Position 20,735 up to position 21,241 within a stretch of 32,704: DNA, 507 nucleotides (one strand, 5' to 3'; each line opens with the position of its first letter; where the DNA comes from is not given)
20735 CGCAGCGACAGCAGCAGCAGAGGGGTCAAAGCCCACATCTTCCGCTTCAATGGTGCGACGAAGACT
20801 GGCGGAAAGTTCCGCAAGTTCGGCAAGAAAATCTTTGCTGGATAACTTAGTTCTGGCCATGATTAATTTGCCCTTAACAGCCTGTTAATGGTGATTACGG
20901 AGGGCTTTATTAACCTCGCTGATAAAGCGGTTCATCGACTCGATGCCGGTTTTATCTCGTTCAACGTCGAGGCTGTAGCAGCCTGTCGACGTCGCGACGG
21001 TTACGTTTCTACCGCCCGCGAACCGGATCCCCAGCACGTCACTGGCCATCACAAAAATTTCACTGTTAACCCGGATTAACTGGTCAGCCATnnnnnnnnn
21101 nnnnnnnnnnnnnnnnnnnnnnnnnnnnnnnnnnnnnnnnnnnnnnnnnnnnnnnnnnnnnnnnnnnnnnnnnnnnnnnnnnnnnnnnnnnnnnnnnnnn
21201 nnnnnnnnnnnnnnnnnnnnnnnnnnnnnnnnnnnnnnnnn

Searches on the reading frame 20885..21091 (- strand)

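Call 36: search_protein_families(library=phrogs, proteins=[window:20885-21091:-], max_evalue=0.001)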
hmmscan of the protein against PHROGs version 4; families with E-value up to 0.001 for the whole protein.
window:20885-21091:- (68 aa): 1 family
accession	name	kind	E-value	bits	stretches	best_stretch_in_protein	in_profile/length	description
phrog_19649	-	unknown function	1.8e-10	41.7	1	1-65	1-65/67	-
